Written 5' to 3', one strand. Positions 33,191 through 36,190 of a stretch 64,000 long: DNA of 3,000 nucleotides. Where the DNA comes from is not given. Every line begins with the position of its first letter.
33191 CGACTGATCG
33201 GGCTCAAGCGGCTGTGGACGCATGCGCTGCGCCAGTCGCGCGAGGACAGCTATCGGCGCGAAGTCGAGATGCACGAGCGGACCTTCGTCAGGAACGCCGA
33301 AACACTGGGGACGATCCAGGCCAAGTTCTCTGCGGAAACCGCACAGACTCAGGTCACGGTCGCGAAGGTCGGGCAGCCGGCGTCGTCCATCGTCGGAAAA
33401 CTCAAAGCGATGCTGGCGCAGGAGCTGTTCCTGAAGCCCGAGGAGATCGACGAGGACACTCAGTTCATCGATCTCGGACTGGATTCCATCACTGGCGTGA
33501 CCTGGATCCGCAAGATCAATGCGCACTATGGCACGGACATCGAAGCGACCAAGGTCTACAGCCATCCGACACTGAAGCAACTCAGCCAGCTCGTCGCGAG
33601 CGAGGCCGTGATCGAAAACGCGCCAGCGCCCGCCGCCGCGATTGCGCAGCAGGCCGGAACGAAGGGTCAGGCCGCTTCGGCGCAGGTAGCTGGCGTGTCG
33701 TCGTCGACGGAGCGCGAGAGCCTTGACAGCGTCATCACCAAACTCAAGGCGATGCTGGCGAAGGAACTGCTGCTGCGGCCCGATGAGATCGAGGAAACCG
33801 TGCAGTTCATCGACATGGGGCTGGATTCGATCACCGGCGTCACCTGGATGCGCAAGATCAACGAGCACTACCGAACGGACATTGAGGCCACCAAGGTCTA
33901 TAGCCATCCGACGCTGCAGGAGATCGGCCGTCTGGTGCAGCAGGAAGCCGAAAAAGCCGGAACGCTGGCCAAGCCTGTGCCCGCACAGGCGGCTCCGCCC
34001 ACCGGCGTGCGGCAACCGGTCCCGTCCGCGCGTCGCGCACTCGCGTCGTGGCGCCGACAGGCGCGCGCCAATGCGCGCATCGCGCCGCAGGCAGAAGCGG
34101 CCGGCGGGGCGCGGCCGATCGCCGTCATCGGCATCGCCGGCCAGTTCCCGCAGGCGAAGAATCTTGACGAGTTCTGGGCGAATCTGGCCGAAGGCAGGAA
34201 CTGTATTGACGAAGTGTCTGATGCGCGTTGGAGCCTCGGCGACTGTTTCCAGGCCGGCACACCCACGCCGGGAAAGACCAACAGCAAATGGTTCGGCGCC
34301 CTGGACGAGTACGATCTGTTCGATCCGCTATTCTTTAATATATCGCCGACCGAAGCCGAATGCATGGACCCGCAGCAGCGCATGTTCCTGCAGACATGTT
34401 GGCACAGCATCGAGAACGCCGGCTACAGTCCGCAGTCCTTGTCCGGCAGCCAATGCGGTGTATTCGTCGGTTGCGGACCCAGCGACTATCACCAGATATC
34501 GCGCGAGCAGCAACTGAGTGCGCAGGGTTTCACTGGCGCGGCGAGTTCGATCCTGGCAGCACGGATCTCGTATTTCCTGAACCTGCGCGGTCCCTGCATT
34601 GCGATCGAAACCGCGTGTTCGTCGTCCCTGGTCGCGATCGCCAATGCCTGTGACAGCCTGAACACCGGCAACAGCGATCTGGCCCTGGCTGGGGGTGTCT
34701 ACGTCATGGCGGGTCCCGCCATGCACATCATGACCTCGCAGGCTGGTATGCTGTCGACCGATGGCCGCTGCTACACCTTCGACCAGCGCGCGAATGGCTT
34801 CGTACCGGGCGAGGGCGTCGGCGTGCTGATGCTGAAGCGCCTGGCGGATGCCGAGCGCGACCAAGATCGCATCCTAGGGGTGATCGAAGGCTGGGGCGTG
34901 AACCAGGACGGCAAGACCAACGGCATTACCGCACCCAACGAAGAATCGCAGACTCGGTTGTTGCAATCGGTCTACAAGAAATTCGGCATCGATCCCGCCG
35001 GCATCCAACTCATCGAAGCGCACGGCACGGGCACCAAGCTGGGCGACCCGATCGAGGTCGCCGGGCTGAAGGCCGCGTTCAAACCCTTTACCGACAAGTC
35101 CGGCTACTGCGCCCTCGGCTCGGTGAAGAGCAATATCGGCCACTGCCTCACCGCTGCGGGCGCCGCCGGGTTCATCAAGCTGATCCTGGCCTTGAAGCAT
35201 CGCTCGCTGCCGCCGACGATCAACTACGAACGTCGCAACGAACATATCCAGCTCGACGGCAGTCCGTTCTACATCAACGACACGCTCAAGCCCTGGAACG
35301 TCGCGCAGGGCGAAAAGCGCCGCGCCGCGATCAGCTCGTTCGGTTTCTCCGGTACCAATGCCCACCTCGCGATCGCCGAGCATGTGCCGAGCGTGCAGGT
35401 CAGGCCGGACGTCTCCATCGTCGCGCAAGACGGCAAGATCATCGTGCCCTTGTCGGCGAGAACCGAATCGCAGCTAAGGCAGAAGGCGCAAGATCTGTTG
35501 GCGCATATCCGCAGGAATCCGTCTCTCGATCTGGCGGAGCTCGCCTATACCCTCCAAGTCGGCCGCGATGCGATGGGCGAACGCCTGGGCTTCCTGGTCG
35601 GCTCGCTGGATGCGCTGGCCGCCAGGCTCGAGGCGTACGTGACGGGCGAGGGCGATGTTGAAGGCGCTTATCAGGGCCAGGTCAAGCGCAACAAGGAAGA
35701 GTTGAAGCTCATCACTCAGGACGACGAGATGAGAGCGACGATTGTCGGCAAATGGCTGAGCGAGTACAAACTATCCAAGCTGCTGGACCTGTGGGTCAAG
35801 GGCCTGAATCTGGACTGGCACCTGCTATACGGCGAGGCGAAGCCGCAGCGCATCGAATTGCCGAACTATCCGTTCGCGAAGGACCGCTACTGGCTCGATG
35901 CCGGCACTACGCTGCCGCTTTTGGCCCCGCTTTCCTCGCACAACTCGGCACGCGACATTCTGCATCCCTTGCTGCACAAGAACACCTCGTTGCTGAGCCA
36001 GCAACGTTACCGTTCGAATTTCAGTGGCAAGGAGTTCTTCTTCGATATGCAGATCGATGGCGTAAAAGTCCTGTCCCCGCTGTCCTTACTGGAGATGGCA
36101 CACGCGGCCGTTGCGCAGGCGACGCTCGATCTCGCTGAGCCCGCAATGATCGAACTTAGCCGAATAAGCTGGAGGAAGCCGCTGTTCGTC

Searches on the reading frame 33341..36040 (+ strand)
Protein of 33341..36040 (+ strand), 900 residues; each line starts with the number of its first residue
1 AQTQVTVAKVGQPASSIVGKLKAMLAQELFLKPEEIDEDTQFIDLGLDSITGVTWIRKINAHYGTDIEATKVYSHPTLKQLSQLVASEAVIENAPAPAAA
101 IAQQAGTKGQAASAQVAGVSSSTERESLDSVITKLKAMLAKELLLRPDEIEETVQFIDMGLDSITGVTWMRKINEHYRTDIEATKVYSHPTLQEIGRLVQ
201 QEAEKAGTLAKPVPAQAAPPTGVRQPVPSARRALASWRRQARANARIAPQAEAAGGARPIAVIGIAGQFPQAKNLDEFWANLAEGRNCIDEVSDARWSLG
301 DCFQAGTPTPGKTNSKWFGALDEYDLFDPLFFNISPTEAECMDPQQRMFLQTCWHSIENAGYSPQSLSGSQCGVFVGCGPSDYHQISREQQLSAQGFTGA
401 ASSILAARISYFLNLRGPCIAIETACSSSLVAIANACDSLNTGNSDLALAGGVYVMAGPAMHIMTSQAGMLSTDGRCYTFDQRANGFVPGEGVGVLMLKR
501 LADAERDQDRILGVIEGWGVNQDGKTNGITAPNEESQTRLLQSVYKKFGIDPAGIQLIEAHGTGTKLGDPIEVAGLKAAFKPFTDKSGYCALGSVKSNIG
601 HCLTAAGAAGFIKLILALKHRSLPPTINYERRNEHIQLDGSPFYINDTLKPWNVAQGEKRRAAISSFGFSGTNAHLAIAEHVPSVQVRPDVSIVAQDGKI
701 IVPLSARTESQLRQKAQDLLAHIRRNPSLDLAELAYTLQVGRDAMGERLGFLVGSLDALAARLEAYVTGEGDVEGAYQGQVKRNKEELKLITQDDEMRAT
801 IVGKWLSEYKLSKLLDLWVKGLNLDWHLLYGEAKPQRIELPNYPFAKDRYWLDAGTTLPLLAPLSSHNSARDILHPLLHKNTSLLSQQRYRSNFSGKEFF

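Call 57: search_protein_families(library=pfam, proteins=[window:33341-36040:+], max_evalue=0.00001)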
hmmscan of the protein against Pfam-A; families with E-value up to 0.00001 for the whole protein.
window:33341-36040:+ (900 aa): 8 families
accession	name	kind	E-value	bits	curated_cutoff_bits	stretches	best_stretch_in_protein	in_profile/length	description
PF00109.32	ketoacyl-synt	-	1e-87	294.4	20.8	1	258-504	2-252/252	Beta-ketoacyl synthase, N-terminal domain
PF02801.28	Ketoacyl-synt_C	-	9.1e-42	142.3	20.8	1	512-630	1-119/119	Beta-ketoacyl synthase, C-terminal domain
PF00550.31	PP-binding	-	1.6e-30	105.6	20.8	2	20-85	2-67/67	Phosphopantetheine attachment site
PF22336.2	RhiE-like_linker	-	4.2e-19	68.7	27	1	704-769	2-66/67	RhiE-like, KS-MAT linker domain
PF22621.2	CurL-like_PKS_C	-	1.8e-15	57.1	27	1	702-763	3-64/64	CurL-like, PKS C-terminal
PF16197.11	KAsynt_C_assoc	-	5.4e-11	43.3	33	1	633-741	2-102/111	Ketoacyl-synthetase C-terminal extension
PF23297.2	ACP_SdgA_C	-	1.5e-06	28.7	27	0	20-88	14-82/95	Highly reducing polyketide synthase sdgA, C-terminal ACP domain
PF00108.29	Thiolase_N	-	5.1e-06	26.5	26.4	0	416-458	75-117/260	Thiolase, N-terminal domain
